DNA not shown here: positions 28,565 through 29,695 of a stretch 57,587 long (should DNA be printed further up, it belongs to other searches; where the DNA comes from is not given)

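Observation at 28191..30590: AT-rich four-gene island in the tail module: EEP-family enzyme translationally coupled to an unknown partner, led by two zinc-ribbon proteins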

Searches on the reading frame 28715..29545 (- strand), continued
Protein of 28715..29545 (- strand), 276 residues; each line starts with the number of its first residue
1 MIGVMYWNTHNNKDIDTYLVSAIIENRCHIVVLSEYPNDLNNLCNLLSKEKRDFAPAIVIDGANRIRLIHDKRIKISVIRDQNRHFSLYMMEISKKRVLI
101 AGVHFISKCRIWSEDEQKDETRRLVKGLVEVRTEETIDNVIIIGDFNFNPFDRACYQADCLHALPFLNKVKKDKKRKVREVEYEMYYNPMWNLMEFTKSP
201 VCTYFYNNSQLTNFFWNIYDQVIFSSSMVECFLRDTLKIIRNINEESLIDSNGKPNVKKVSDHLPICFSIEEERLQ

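Call 40: search_protein_families(library=padloc, proteins=[L014:4754-6424:+, L014:6421-7551:+, L014:9390-12794:+, L014:12867-14363:+, L060:9388-10326:+, L060:5836-7791:+, L020:3189-4796:+, L007:5005-5931:+, L007:1918-3243:+, L007:7613-8080:+], max_evalue=0.001)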
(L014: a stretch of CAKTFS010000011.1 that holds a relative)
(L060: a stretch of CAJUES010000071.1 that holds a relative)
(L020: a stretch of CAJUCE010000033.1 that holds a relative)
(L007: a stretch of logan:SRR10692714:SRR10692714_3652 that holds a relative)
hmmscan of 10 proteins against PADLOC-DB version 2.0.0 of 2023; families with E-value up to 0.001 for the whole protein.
L014:4754-6424:+ (556 aa): 53 families (the best 25 are shown)
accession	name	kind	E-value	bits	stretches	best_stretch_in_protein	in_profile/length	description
PDLC03021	MTase_I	-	1.8e-182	605.6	2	167-556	99-489/491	Type I methyltransferase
PDLC03026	MTase_I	-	9.1e-69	230.8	1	151-554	61-472/487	Type I methyltransferase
PDLC03025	MTase_I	-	8.5e-63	210.9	1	46-458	22-384/569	Type I methyltransferase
PDLC04134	mad2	-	1.9e-42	143.7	1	28-487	141-488/492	mads_2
PDLC03031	MTase_I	-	2.1e-32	110.3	1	151-520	103-485/834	Type I methyltransferase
PDLC03022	MTase_I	-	4.8e-32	109.2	1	193-521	144-476/857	Type I methyltransferase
PDLC03036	MTase_I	-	9.4e-32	108.2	1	216-458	197-444/635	Type I methyltransferase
PDLC03027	MTase_I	-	1.9e-29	100.8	1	197-521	121-439/810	Type I methyltransferase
PDLC03018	MTase_I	-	4.7e-26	89.4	2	194-284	270-358/749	Type I methyltransferase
PDLC03218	MTase_II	-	1.7e-25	87.6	1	203-444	234-482/532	Type II methyltransferase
PDLC03034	MTase_I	-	6.6e-25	85.5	2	190-286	285-379/672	Type I methyltransferase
PDLC03240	MTase_II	-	7.8e-24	82.3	1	202-540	151-480/511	Type II methyltransferase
PDLC03032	MTase_I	-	5e-22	75.8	1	212-520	137-440/1001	Type I methyltransferase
PDLC03035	MTase_I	-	1.4e-21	74.7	1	191-458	132-403/653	Type I methyltransferase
PDLC03019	MTase_I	-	7e-21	72.2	1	212-502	147-438/932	Type I methyltransferase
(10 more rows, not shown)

L014:6421-7551:+ (376 aa): 124 families (the best 25 are shown)
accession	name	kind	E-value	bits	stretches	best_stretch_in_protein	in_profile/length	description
PDLC03107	Specificity_I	-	2.8e-72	242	1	2-375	5-388/392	Type I specificity subunit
PDLC03108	Specificity_I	-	5.2e-61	205.3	1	3-375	40-431/452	Type I specificity subunit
PDLC03157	Specificity_I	-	1.8e-58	196.3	2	5-158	185-339/367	Type I specificity subunit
PDLC04137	mad5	-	7.8e-57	191.2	2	4-193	7-198/392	mads_5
PDLC03119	Specificity_I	-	2.2e-51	173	1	2-375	5-389/393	Type I specificity subunit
PDLC03117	Specificity_I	-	1.2e-50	170.9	1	7-375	2-382/518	Type I specificity subunit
PDLC03084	Specificity_I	-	1.5e-50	170.7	1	3-375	6-386/392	Type I specificity subunit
PDLC03079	Specificity_I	-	1.3e-48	164.3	2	3-188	33-216/470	Type I specificity subunit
PDLC03099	Specificity_I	-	1.4e-48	164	2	3-175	204-377/405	Type I specificity subunit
PDLC03090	Specificity_I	-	1.3e-46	157.7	2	3-177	240-420/434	Type I specificity subunit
PDLC03100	Specificity_I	-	1.2e-45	154.6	2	3-180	199-384/392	Type I specificity subunit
PDLC03162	Specificity_I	-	7e-45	151.6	2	4-178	12-187/431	Type I specificity subunit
PDLC03089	Specificity_I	-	1.2e-43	147.9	2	3-179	8-189/446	Type I specificity subunit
PDLC03185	Specificity_I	-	1e-41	141.6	1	3-375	21-407/408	Type I specificity subunit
PDLC03068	Specificity_I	-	1.4e-41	141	2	3-187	7-194/403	Type I specificity subunit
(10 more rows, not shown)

L014:9390-12794:+ (1134 aa): 14 families
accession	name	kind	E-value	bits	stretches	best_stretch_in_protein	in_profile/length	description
PDLC03047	REase_I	-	8.3e-165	548.3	1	8-1101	8-1075/1107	Type I restriction enzyme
PDLC03049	REase_I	-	4.5e-50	168.5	1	200-725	6-526/807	Type I restriction enzyme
PDLC03042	REase_I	-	2.6e-42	142.3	2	351-727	444-834/1170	Type I restriction enzyme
PDLC02707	PbeA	-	1.2e-24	84.9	1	332-724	233-618/672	PbeA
PDLC03658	mREase_IV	-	4.1e-23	79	2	344-564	215-423/953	Type IV methyl-directed restriction enzyme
PDLC03659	mREase_IV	-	2.4e-18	63.5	1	368-517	236-381/945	Type IV methyl-directed restriction enzyme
PDLC02704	PbeA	-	2.5e-14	50.7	1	337-719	240-627/682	PbeA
PDLC04472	PDC-M16A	-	1.3e-13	48.2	1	7-212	3-209/930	-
PDLC02703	PbeA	-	3e-10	37.3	1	333-552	227-448/626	PbeA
PDLC03048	REase_I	-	3e-10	36.9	1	378-509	276-410/976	Type I restriction enzyme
PDLC02705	PbeA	-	1.5e-09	34.6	1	347-721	245-618/691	PbeA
PDLC02706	PbeA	-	8.2e-09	32.6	1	352-719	270-655/722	PbeA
PDLC03045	REase_I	-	4e-05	19.7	1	377-486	290-400/995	Type I restriction enzyme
PDLC03051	REase_MTase_I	-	0.00015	17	0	353-417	179-243/1591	Type I restriction enzyme-methyltransferase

L014:12867-14363:+ (498 aa): 5 families
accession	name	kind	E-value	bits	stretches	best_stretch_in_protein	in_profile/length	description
PDLC02402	Aga_SIR2-PNTD1-PNTD2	-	3.5e-16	56.5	1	242-401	416-583/876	Class I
PDLC02394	pAgo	-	4e-15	52.7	1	29-337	58-386/1121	-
PDLC02418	Aga_SIR2-Kinase-PNTD1-PNTD2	-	1e-14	51.7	1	262-404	313-464/756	Class I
PDLC05032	PDC-S50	-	5.9e-05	20.4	1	9-111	17-126/387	-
PDLC05078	PDC-S72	-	8.4e-05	19.8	1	421-486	297-361/377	-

L060:9388-10326:+ (312 aa): 1 family
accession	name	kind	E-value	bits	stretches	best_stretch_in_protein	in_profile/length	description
PDLC04899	PDC-S07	-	9.3e-07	26.6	1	58-101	20-64/135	-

L060:5836-7791:+ (651 aa): 0 families

L020:3189-4796:+ (535 aa): 0 families

L007:5005-5931:+ (308 aa): 1 family
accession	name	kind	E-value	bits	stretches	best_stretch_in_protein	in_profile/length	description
PDLC00733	Effector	-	0.00032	17.6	1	37-137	260-363/388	TIR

L007:1918-3243:+ (441 aa): 0 families

L007:7613-8080:+ (155 aa): 2 families
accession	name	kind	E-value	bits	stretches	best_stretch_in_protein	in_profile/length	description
PDLC02219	RdrB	-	3.6e-16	56.6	1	56-153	498-590/914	-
PDLC02218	RdrB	-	1.2e-15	54.8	1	49-153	464-564/855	-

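Call 41: fold_search(model_id=the predicted structure, library=pdb)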
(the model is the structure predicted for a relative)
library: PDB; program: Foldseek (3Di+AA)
matches with E <= 10: 1012; with E <= 0.001: 229
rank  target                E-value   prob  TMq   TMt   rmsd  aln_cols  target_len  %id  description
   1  2v0r_A                1.5e-10  1.00  0.55  0.62   6.0       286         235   15  crystal structure of a hairpin exchange variant (LTx) of the targeting LINE-1 retrotransposon endonuclease (released 2007-07-17)
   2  4gz2_B                1.7e-10  1.00  0.59  0.66   5.4       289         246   15  Mus Musculus Tdp2 excluded ssDNA complex (released 2012-10-31)
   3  6bt1                  2.9e-10  1.00  0.59  0.56   6.5       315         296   16  Structure of the human Nocturnin catalytic domain (released 2018-05-16)
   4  4gz1_B                3.1e-10  1.00  0.57  0.62   5.5       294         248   14  Mus Musculus Tdp2 reaction product (5'-phosphorylated DNA)-Mg2+ complex at 1.5 Angstroms resolution (released 2012-10-31)
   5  7n8k_B                3.1e-10  1.00  0.55  0.63   5.8       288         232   13  LINE-1 endonuclease domain complex with Mg (released 2021-10-13)
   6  4gyz_B                3.3e-10  1.00  0.58  0.63   5.4       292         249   15  Mus Musculus Tdp2 Bound to dAMP and Mg2+ (released 2012-10-31)
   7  8sp7                  3.7e-10  1.00  0.55  0.63   5.9       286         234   14  LINE-1 retrotransposon endonuclease domain complex with tranexamic acid (released 2024-05-22)
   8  5inn_D                3.7e-10  1.00  0.55  0.61   5.6       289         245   13  Mouse Tdp2 D358N protein, apo state with increased disorder amongst variable DNA-binding grasp conformations (released 2016-04-27)
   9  4gyz_E                5.6e-10  1.00  0.57  0.62   5.5       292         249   14  Mus Musculus Tdp2 Bound to dAMP and Mg2+ (released 2012-10-31)
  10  7n8s_A                5.6e-10  1.00  0.53  0.61   6.3       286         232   13  LINE-1 endonuclease domain complex with DNA (released 2021-10-13)
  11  6squ_A                6.0e-10  1.00  0.46  0.46   9.9       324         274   12  Crystal structure of human SHIP2 catalytic domain in complex with 1,2,4 Dimer (released 2021-01-13)
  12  5j42_A                6.8e-10  1.00  0.58  0.64   5.7       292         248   15  Crystal structure of m2hTDP2-CAT in complex with a small molecule inhibitor (released 2016-05-04)
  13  6nf0                  6.8e-10  1.00  0.60  0.56   6.3       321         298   17  Nocturnin with bound NADPH substrate (released 2019-05-01)
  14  1ako                  6.8e-10  1.00  0.56  0.58   8.8       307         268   13  EXONUCLEASE III FROM ESCHERICHIA COLI (released 1997-08-20)
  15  5ino_B                7.2e-10  1.00  0.58  0.63   5.1       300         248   14  Human Tdp2 reaction product (5'-phosphorylated DNA)-Mg2+ complex (released 2016-04-27)
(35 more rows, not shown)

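Call 45: find_encoding_contigs(protein=P0002, flank=8000, max_places=2)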
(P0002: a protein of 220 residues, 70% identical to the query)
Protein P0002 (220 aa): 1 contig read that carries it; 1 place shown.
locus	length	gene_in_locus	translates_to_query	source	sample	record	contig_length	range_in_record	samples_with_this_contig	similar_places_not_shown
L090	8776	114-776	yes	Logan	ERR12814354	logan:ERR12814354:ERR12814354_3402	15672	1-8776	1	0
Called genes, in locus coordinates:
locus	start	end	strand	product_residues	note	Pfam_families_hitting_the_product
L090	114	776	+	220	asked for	-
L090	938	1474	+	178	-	-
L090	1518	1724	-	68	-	-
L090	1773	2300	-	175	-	PF13560:HTH_31, PF01381:HTH_3, PF12844:HTH_19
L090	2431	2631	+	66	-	-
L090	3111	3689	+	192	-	PF02498:Bro-N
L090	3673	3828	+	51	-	-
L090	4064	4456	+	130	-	PF20458:DUF6711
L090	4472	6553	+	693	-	PF13884:Peptidase_S74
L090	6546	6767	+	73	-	-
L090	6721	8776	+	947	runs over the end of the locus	-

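Call 48: find_related_loci(query=A2, collection=viral_contigs, flank=8000)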
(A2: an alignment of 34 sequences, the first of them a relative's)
Query A2 (276 aa) in viral_contigs; peptide patterns used: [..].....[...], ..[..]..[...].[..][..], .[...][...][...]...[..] (x = any residue, [..] = any of these).
93 stretches matched a pattern; 32 encode a relative of the query (tblastn E <= 1e-3); 32 distinct loci.
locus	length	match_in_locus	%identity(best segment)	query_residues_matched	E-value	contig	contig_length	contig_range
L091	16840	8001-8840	40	1-273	4e-60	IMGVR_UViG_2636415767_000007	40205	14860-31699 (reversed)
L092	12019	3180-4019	37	1-273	2e-55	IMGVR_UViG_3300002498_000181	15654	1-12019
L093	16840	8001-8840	36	1-273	8e-55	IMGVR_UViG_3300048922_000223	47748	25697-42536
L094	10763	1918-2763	35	1-273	1e-50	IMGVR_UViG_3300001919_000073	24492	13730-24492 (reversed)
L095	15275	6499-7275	32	5-272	9e-42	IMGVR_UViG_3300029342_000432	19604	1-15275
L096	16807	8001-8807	36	2-271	4e-39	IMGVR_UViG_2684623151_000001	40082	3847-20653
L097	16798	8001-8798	34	1-275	2e-35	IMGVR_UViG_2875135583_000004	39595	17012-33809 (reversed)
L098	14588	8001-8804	31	2-270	6e-35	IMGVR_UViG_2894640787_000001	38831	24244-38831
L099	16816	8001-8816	28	1-273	4e-33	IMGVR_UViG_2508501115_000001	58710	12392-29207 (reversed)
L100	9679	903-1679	34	5-269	1e-32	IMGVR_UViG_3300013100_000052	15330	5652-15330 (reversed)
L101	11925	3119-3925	29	1-269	1e-31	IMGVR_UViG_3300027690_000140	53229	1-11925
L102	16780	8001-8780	34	5-270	1e-31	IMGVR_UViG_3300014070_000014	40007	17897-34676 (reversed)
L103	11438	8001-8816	30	5-271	2e-30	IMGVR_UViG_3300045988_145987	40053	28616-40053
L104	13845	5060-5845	28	1-272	5e-30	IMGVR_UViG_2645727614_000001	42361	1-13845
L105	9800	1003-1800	27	4-274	3e-29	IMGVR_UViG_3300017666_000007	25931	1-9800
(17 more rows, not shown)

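Call 58: search_protein_families(library=ncbifam, proteins=[window:28715-29545:-, P0016, P0056], max_evalue=0.01)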
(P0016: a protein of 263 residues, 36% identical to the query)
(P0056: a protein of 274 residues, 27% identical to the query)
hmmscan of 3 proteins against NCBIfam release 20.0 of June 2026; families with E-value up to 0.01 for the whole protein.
window:28715-29545:- (276 aa): 0 families

P0016 (263 aa): 1 family
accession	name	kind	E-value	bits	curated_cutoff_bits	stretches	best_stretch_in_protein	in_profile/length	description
TIGR00633.1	xth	equivalog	0.00013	21.5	99.05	1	117-260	128-254/255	exodeoxyribonuclease III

P0056 (274 aa): 4 families
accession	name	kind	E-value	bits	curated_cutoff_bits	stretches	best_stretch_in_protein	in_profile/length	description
TIGR00633.1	xth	equivalog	0.00018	21.1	99.05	0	116-271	118-254/255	exodeoxyribonuclease III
TIGR00195.1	exoDNase_III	equivalog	0.00044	20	182.55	0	11-270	5-253/254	exodeoxyribonuclease III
NF003842.0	PRK05421.1-4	equivalog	0.0019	17.6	144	0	7-43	32-72/259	endonuclease/exonuclease/phosphatase family protein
NF008733.0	PRK11756.1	equivalog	0.0048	16.2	280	0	125-223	130-222/269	exodeoxyribonuclease III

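Call 65: find_encoding_contigs(protein=P0025, flank=7000, max_places=1)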
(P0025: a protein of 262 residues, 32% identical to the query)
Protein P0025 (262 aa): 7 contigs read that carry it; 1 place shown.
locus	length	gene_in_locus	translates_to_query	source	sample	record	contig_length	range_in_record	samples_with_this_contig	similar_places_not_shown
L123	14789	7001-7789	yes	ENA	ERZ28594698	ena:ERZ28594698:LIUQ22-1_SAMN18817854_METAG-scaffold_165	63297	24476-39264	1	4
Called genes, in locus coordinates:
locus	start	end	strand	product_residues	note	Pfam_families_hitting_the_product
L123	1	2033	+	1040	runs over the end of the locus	-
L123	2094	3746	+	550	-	PF12161:HsdM_N, PF02384:N6_Mtase, PF01170:UPF0020, PF07669:Eco57I (weak)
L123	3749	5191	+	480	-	PF04326:SLFN_AlbA_2, PF13749:HATPase_c_4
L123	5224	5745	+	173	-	-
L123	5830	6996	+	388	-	PF01420:Methylase_S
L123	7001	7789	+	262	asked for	-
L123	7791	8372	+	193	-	-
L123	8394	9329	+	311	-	-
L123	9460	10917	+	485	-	PF04326:SLFN_AlbA_2, PF13749:HATPase_c_4, PF13412:HTH_24 (weak)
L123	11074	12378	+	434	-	PF04326:SLFN_AlbA_2, PF13749:HATPase_c_4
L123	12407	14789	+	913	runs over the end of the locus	PF04313:HSDR_N (weak), PF00270:DEAD, PF04851:ResIII, PF18766:SWI2_SNF2, PF00271:Helicase_C, PF08463:EcoEI_R_C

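Call 66: find_encoding_contigs(protein=P0031, flank=7000, max_places=1)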
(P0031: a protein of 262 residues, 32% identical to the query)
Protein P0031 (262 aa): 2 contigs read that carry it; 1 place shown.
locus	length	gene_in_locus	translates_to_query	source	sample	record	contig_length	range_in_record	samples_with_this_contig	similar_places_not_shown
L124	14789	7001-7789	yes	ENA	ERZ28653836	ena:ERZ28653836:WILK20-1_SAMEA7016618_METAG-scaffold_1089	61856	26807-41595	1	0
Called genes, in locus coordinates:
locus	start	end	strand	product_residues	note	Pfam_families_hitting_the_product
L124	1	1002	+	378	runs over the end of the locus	PF14907:NTP_transf_5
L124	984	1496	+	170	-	PF17836:PglD_N, PF00132:Hexapep (weak)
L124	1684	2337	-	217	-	PF00132:Hexapep, PF14602:Hexapep_2 (weak)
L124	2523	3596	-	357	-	PF04321:RmlD_sub_bind, PF01073:3Beta_HSD, PF01370:Epimerase, PF02719:Polysacc_synt_2, PF07993:NAD_binding_4 (weak), PF16363:GDP_Man_Dehyd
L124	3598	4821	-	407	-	PF02737:3HCDH_N (faint), PF03721:UDPG_MGDP_dh_N, PF00984:UDPG_MGDP_dh, PF03720:UDPG_MGDP_dh_C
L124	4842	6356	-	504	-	PF01381:HTH_3, PF12844:HTH_19 (weak), PF13443:HTH_26 (weak), PF02737:3HCDH_N (weak), PF03721:UDPG_MGDP_dh_N, PF00984:UDPG_MGDP_dh, PF03720:UDPG_MGDP_dh_C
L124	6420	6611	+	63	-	-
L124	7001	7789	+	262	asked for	-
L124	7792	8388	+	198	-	-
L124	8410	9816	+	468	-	-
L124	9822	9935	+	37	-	-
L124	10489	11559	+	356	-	PF01381:HTH_3, PF06114:Peptidase_M78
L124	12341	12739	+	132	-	-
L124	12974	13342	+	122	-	-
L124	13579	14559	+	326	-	PF01757:Acyl_transf_3 (weak)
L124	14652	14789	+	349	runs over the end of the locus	PF03811:Zn_ribbon_InsA (faint), PF12762:DDE_Tnp_IS1595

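Call 67: find_encoding_contigs(protein=P0058, flank=7000, max_places=1)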
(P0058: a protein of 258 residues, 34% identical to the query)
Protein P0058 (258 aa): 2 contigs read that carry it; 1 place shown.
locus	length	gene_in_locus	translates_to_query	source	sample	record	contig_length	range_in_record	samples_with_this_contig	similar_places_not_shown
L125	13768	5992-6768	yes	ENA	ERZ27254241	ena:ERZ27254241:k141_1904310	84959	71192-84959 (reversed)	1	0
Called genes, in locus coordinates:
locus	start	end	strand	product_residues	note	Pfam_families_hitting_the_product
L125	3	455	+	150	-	?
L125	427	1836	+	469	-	PF11074:DUF2779, PF13482:RNase_H_2 (weak)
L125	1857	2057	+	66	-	-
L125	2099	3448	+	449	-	PF03235:GmrSD_N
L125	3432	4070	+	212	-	PF07799:DUF1643 (weak)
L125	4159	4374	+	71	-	PF19637:DUF6140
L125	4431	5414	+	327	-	PF13310:Virulence_RhuM, PF02661:Fic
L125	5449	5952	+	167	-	PF12671:Amidase_6 (weak), PF05257:CHAP (weak)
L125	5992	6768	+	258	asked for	-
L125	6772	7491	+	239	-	-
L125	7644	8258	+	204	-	-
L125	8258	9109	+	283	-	PF04371:PAD_porph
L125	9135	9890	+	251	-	-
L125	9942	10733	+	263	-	PF07179:SseB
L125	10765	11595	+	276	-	-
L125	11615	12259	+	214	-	-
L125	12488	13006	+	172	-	-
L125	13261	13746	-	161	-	-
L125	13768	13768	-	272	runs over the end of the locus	PF02674:Colicin_V (faint), PF14023:Bestrophin-like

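Call 68: find_encoding_contigs(protein=P0017, flank=7000, max_places=2)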
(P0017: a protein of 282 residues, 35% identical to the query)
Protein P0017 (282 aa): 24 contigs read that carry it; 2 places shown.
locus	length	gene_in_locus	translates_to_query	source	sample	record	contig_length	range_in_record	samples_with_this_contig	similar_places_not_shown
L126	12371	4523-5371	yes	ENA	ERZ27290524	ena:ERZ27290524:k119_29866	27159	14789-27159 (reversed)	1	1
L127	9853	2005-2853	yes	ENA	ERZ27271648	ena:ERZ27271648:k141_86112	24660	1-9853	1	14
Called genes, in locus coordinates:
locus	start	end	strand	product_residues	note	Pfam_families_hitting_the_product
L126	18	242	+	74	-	-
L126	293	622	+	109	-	-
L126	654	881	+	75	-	-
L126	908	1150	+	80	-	-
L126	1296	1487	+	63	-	-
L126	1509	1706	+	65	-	-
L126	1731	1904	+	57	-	-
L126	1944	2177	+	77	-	-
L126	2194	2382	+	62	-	-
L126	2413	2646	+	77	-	-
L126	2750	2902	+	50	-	-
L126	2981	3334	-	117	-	-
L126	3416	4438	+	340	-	PF13495:Phage_int_SAM_4 (weak), PF00589:Phage_integrase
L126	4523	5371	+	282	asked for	-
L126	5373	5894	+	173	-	-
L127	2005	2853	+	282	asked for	-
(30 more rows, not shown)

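Call 70: search_protein_families(library=pfam, proteins=[L060:9388-10326:+, L123:8394-9329:+, L124:8410-9816:+, L060:5836-7791:+, L007:5005-5931:+, L125:6772-7491:+, L020:3189-4796:+], max_evalue=0.01)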
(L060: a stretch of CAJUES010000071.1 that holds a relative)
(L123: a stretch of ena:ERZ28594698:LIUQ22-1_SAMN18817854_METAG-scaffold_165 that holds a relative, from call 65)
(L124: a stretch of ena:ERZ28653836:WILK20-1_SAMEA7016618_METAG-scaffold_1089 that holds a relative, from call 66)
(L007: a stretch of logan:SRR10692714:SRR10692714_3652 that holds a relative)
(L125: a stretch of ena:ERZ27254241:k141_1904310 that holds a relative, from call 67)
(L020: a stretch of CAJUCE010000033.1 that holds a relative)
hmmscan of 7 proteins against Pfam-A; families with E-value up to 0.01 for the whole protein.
L060:9388-10326:+ (312 aa): 3 families
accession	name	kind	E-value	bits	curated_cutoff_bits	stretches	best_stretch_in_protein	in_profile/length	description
PF00293.34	NUDIX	-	1.2e-18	67.9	21.1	1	57-156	16-117/134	NUDIX domain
PF21906.2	NrtR_WHD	-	1.4e-16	60.8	27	1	247-303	1-59/61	NrtR DNA-binding winged helix domain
PF19368.5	AraR_C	-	0.0038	17.9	23.8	1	246-303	4-64/82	AraR C-terminal winged HTH domain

L123:8394-9329:+ (311 aa): 1 family
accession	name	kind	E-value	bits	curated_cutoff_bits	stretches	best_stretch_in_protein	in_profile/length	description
PF05014.21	Nuc_deoxyrib_tr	-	3.5e-05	24.4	28.8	1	221-273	48-102/117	Nucleoside 2-deoxyribosyltransferase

L124:8410-9816:+ (468 aa): 0 families

L060:5836-7791:+ (651 aa): 2 families
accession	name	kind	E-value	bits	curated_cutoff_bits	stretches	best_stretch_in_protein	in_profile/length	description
PF02540.23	NAD_synthase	-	3.2e-29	102.2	21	1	342-538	5-181/242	NAD synthase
PF00795.27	CN_hydrolase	-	1.4e-16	61.1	23.2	1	9-281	1-253/256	Carbon-nitrogen hydrolase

L007:5005-5931:+ (308 aa): 0 families

L125:6772-7491:+ (239 aa): 1 family
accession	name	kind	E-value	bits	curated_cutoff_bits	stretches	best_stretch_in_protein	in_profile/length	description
PF16022.11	DUF4783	-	0.00024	21.5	24.1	1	108-176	3-69/102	Domain of unknown function (DUF4783)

L020:3189-4796:+ (535 aa): 7 families
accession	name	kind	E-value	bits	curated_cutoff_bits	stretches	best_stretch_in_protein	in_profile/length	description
PF14516.12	AAA_35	-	3.9e-10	39.5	27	1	28-271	24-243/331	AAA-like domain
PF09820.16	AAA-ATPase_like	-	1.9e-07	31.5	26.1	1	28-160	24-157/201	Predicted AAA-ATPase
PF13191.12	AAA_16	-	3.9e-06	27.9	32.6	1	44-169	33-159/167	AAA ATPase domain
PF24883.2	NPHP3_N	-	0.0001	23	24.8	1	37-170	24-151/164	Nephrocystin 3, N-terminal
PF13401.12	AAA_22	-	0.0002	22.1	27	1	46-174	16-111/130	AAA domain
PF13366.12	PDDEXK_3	-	0.00049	20.9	22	1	453-517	54-113/117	PD-(D/E)XK nuclease superfamily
PF13173.12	AAA_14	-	0.00075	20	27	0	43-78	10-47/129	AAA domain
